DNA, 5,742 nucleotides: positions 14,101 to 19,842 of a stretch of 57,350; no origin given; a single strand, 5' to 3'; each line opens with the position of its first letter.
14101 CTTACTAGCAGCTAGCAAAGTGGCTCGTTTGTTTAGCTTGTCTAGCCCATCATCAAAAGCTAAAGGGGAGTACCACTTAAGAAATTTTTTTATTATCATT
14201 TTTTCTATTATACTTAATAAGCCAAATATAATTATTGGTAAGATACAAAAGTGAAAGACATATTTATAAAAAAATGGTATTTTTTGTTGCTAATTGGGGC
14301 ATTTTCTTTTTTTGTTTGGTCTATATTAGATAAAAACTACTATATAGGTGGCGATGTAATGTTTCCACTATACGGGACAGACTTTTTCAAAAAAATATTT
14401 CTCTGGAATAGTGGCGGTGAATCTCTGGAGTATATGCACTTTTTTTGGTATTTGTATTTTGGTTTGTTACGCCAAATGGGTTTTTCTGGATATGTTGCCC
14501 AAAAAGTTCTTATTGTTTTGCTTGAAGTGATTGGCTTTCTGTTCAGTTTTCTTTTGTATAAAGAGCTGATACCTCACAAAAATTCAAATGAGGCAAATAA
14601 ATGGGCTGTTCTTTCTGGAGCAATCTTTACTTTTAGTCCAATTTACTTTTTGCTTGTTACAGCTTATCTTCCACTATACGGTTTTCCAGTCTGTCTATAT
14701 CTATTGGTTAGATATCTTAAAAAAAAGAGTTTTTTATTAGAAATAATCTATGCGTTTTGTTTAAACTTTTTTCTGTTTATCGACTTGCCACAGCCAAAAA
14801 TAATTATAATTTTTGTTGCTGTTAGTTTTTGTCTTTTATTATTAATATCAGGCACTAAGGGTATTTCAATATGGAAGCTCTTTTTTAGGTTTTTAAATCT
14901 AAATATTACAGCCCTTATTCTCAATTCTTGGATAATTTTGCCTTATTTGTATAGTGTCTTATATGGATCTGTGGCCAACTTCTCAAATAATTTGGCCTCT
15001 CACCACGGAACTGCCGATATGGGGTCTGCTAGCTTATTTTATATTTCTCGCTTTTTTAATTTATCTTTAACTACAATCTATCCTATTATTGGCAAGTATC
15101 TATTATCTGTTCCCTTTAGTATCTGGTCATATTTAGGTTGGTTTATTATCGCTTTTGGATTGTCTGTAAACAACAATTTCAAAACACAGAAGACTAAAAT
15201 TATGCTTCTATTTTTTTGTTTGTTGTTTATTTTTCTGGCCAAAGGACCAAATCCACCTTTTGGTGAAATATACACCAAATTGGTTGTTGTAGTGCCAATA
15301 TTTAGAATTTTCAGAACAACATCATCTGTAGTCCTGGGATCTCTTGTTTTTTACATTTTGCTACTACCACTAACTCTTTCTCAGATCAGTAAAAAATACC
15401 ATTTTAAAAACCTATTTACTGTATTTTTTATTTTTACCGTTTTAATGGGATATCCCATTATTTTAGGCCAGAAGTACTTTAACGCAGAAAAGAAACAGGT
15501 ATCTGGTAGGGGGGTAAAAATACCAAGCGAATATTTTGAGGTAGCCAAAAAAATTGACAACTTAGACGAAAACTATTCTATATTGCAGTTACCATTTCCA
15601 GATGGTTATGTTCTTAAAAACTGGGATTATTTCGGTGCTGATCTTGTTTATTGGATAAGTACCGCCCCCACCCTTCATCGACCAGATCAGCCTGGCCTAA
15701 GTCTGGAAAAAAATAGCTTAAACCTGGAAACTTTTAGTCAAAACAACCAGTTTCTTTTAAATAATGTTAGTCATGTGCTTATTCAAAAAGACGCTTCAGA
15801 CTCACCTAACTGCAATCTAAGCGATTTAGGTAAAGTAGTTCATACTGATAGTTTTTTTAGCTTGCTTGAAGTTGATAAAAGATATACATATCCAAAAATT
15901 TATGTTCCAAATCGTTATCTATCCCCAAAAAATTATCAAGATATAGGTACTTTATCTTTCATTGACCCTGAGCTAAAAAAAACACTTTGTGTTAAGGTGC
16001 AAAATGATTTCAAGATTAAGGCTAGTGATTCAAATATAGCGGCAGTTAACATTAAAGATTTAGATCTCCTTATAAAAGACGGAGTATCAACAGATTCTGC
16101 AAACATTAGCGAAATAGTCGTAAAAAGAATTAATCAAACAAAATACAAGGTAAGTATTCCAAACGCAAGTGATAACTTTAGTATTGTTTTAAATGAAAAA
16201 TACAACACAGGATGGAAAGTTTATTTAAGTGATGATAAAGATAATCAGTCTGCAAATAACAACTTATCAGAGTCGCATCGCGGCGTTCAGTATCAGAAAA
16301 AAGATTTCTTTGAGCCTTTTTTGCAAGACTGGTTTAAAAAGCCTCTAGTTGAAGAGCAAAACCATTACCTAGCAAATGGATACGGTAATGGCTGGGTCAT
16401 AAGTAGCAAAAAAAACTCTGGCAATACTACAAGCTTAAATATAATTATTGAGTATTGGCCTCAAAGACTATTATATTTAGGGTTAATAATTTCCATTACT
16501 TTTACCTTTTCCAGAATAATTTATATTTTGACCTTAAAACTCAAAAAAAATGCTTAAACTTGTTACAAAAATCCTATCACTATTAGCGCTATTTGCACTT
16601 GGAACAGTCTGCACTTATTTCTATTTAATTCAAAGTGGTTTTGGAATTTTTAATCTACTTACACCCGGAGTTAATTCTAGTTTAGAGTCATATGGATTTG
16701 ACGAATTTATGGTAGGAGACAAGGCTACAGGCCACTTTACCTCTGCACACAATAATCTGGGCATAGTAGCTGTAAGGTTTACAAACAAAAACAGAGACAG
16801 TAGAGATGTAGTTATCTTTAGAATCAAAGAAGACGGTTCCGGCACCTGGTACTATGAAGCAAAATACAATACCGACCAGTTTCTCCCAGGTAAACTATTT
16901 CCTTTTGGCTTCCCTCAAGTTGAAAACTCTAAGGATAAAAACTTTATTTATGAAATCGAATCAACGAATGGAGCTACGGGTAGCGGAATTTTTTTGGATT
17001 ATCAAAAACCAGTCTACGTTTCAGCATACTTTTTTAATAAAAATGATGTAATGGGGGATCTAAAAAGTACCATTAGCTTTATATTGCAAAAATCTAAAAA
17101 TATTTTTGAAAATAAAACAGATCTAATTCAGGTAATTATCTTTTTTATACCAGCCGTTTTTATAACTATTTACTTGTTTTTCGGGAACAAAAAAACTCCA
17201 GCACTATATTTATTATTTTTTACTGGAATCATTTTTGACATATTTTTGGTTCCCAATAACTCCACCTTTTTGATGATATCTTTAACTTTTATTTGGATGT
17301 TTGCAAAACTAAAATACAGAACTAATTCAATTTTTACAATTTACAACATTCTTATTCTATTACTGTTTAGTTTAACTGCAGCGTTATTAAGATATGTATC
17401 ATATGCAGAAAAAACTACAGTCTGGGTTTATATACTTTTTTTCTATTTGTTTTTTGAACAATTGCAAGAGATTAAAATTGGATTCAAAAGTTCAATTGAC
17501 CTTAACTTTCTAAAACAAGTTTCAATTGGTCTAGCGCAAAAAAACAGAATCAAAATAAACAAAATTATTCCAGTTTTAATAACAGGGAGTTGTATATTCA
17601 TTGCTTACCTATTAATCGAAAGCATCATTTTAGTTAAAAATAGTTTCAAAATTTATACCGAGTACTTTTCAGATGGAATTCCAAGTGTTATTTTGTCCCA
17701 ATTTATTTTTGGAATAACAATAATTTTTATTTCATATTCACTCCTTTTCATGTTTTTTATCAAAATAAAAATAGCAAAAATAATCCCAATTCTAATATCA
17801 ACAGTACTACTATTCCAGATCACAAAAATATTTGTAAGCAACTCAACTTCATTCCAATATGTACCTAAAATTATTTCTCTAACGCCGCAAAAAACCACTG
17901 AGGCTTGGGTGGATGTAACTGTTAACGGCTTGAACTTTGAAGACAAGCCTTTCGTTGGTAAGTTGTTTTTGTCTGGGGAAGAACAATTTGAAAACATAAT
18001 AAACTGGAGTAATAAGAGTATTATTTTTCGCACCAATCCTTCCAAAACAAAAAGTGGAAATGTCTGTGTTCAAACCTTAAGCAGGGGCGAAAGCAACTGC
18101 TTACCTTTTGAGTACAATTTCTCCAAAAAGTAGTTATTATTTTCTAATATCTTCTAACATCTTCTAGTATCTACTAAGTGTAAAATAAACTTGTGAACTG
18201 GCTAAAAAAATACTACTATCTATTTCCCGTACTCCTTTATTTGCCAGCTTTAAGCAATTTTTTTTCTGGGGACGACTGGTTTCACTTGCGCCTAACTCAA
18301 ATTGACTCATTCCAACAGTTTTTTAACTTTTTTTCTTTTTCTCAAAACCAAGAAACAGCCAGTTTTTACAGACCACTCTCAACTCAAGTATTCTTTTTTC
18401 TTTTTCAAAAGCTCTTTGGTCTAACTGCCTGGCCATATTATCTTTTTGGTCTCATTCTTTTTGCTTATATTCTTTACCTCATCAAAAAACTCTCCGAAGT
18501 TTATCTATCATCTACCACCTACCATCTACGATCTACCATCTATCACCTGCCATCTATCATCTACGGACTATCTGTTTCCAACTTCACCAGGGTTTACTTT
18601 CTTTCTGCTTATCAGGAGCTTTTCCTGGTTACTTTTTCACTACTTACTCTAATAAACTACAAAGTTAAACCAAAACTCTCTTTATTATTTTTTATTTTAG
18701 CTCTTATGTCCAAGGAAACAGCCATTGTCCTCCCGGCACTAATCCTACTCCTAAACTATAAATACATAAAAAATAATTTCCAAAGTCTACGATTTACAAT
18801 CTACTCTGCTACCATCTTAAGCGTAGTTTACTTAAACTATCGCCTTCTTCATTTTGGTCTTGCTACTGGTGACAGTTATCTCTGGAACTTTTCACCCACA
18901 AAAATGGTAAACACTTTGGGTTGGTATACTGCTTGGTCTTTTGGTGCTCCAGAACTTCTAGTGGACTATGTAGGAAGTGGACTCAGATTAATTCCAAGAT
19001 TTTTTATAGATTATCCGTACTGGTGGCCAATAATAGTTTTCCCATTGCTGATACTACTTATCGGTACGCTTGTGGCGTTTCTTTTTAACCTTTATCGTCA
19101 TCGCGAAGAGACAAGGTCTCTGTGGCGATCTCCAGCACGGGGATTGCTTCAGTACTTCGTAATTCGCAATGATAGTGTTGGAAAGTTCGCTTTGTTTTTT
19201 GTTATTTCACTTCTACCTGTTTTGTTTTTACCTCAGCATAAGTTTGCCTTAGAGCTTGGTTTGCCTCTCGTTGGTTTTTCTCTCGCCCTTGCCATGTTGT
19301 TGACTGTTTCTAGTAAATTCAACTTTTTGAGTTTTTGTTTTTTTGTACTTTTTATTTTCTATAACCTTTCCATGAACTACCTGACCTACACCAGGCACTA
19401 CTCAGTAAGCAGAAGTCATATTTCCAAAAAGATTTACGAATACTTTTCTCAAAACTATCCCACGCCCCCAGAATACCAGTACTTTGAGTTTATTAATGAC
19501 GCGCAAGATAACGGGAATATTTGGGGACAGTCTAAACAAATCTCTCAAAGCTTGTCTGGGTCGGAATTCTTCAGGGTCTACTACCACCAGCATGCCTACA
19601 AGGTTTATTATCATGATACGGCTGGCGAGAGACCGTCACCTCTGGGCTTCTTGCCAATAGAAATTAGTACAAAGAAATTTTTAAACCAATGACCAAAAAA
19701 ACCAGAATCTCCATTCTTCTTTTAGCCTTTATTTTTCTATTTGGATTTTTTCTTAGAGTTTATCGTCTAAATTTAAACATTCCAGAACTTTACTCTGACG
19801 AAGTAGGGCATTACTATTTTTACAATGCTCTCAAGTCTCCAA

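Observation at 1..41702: Roughly 40 kb glycan-assembly super-cluster with an unusual excess of GT-C-type membrane transferases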

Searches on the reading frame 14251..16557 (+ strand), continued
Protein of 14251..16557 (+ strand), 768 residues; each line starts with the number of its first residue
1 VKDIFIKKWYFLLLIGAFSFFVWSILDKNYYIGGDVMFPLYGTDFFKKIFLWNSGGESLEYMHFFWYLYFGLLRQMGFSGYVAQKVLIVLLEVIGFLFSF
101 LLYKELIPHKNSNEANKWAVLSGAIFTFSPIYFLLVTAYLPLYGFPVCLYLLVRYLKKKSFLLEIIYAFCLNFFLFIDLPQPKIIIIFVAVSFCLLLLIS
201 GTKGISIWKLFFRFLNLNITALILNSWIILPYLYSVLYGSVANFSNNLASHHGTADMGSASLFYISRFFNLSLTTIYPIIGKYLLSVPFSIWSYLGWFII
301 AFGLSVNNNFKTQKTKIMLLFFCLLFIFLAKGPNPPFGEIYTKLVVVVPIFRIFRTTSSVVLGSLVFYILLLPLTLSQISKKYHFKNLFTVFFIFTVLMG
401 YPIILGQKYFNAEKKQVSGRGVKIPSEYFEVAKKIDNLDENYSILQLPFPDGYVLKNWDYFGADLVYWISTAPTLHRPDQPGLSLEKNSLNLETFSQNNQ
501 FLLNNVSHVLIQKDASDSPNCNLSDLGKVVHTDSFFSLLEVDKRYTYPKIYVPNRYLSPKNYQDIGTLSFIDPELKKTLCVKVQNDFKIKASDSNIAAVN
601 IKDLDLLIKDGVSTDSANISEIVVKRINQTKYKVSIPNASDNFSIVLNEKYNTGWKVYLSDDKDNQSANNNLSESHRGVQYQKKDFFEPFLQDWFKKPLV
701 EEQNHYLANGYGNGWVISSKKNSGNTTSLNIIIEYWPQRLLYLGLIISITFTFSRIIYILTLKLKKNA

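Call 29: fold_search(model_id=the predicted structure, library=pdb)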
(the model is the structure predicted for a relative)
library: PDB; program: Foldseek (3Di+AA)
matches with E <= 10: 279; with E <= 0.001: 3
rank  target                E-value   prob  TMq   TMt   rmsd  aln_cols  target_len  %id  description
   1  6w98_A                2.3e-07  1.00  0.44  0.26   7.2       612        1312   12  Single-Particle Cryo-EM Structure of Arabinofuranosyltransferase AftD from Mycobacteria (released 2020-05-13)
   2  6wby                  6.8e-07  1.00  0.39  0.24   7.9       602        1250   13  Single-Particle Cryo-EM Structure of Arabinofuranosyltransferase AftD from Mycobacteria, Mutant R1389S Class 2 (released 2020-05-13)
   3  6wbx                  2.2e-06  1.00  0.40  0.25   8.1       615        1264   13  Single-Particle Cryo-EM Structure of Arabinofuranosyltransferase AftD from Mycobacteria, Mutant R1389S Class 1 (released 2020-05-13)
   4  6s7t_A                5.1e-03  1.00  0.27  0.28  11.8       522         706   11  Cryo-EM structure of human oligosaccharyltransferase complex OST-B (released 2019-12-18)
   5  7oci_F                5.4e-03  1.00  0.27  0.30  13.1       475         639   12  Cryo-EM structure of yeast Ost6p containing oligosaccharyltransferase complex (released 2022-02-16)
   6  8agc_A                5.6e-03  0.99  0.24  0.25  16.4       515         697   10  Structure of yeast oligosaccharylransferase complex with lipid-linked oligosaccharide and non-acceptor peptide bound (released 2022-12-07)
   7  8age_A                5.9e-03  1.00  0.28  0.31  12.7       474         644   12  Structure of yeast oligosaccharylransferase complex with acceptor peptide bound (released 2022-12-07)
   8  8b6l_I                7.0e-03  0.99  0.25  0.26  14.0       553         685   12  Subtomogram average of the human Sec61-TRAP-OSTA-translocon (released 2022-12-07)
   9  6s7o_A                7.3e-03  1.00  0.31  0.34  14.2       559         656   12  Cryo-EM structure of human oligosaccharyltransferase complex OST-A (released 2019-12-18)
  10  9n9j_I                1.1e-02  0.98  0.25  0.26  19.7       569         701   12  Structure of a GRP94 folding intermediate engaged with a CCDC134- and FKBP11-bound secretory translocon (released 2025-11-19)
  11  5ezm                  4.6e-02  0.87  0.28  0.35  12.1       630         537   10  Crystal Structure of ArnT from Cupriavidus metallidurans in the apo state (released 2016-02-17)
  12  6kkj                  6.1e-02  0.23  0.10  0.16  21.2       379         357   15  Crystal structure of Drug:Proton Antiporter-1 (DHA1) Family SotB, in the inward open conformation (released 2020-07-29)
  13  6c26_A                8.7e-02  0.89  0.29  0.32  14.3       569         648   10  The Cryo-EM structure of a eukaryotic oligosaccharyl transferase complex (released 2018-01-31)
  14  6m20_C                8.7e-02  0.13  0.09  0.13  23.5       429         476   12  Crystal structure of Plasmodium falciparum hexose transporter PfHT1 bound with glucose (released 2020-09-09)
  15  9cax                  9.5e-02  0.18  0.11  0.15  21.6       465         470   10  Structure of human SLC2A9 transporter (released 2025-01-29)
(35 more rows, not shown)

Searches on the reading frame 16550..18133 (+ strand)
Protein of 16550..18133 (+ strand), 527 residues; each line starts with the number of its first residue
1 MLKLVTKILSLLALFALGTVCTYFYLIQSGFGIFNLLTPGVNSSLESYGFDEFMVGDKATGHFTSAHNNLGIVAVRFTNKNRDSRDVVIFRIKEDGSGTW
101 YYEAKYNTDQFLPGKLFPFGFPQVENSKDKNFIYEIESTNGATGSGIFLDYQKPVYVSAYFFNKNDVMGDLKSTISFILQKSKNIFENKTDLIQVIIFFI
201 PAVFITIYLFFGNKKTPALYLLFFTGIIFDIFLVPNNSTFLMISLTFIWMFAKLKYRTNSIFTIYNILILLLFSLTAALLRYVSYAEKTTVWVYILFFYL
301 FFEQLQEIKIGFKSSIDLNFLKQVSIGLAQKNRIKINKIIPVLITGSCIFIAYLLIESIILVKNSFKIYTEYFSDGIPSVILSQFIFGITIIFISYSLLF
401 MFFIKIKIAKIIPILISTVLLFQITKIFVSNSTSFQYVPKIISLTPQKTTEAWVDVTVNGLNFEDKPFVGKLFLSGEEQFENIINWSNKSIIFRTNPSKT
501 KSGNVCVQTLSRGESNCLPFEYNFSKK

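Call 4: search_protein_families(library=pfam, proteins=[window:16550-18133:+], max_evalue=0.01)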
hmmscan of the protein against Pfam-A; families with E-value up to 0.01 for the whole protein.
window:16550-18133:+ (527 aa): 1 family
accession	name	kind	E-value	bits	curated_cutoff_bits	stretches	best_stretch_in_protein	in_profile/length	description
PF01833.30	TIG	-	0.0043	17.4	20.9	1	439-522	1-84/84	IPT/TIG domain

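Call 9: search_protein_families(library=pfam, proteins=[window:16550-18133:+], max_evalue=10)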
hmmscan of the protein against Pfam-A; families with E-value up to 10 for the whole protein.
window:16550-18133:+ (527 aa): 1 family
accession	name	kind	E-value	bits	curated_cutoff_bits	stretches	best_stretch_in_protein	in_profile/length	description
PF01833.30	TIG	-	0.0043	17.4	20.9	1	439-522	1-84/84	IPT/TIG domain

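Call 10: search_protein_families(library=ncbifam, proteins=[window:16550-18133:+], max_evalue=1)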
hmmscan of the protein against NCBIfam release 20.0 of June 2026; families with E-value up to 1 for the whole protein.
window:16550-18133:+ (527 aa): 0 families

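Call 83: search_solved_structures(query=A8, max_evalue=10, show_alignments=1)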
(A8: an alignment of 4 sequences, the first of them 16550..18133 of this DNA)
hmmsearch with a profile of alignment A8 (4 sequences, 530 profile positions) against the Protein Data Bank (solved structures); distinct sequences matched with E-value up to 10: 2.
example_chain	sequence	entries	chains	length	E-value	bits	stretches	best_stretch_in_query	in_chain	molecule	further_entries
1hk6_A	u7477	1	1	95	0.15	14.2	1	444-517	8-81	EXOCYST COMPLEX COMPONENT SEC5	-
1uad_C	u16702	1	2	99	0.2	13.8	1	444-517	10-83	Exocyst complex component Sec5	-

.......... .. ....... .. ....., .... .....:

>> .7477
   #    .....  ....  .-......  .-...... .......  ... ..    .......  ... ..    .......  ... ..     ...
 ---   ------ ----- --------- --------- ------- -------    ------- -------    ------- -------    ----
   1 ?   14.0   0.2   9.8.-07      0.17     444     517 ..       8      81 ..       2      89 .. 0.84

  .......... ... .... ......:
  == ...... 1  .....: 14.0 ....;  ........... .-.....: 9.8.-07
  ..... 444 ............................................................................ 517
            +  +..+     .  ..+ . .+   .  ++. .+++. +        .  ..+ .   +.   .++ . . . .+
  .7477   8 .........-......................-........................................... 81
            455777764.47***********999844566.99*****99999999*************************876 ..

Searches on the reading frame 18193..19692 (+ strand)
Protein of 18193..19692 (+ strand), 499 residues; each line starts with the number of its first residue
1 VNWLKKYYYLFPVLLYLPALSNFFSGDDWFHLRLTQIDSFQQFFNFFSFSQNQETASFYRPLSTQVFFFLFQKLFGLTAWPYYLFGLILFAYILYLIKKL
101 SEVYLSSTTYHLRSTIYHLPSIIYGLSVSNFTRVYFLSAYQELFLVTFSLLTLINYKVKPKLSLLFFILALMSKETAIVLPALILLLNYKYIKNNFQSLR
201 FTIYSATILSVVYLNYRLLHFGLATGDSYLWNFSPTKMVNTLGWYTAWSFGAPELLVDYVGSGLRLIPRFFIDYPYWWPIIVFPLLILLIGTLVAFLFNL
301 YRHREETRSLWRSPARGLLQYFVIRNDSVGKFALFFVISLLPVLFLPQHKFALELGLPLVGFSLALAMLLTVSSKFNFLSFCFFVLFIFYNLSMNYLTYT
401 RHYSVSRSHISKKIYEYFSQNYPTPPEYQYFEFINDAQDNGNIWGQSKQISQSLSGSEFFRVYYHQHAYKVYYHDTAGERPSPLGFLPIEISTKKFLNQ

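Call 4: search_protein_families(library=pfam, proteins=[window:18193-19692:+], max_evalue=0.01)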
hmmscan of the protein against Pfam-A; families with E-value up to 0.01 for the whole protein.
window:18193-19692:+ (499 aa): 0 families

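Call 9: search_protein_families(library=pfam, proteins=[window:18193-19692:+], max_evalue=10)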
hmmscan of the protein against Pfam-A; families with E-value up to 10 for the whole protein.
window:18193-19692:+ (499 aa): 1 family
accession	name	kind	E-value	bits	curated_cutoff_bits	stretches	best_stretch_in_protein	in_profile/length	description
PF06305.16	LapA_dom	-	0.44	10.9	28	1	278-310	17-52/64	Lipopolysaccharide assembly protein A domain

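Call 10: search_protein_families(library=ncbifam, proteins=[window:18193-19692:+], max_evalue=1)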
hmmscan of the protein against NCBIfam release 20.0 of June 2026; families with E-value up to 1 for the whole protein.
window:18193-19692:+ (499 aa): 0 families
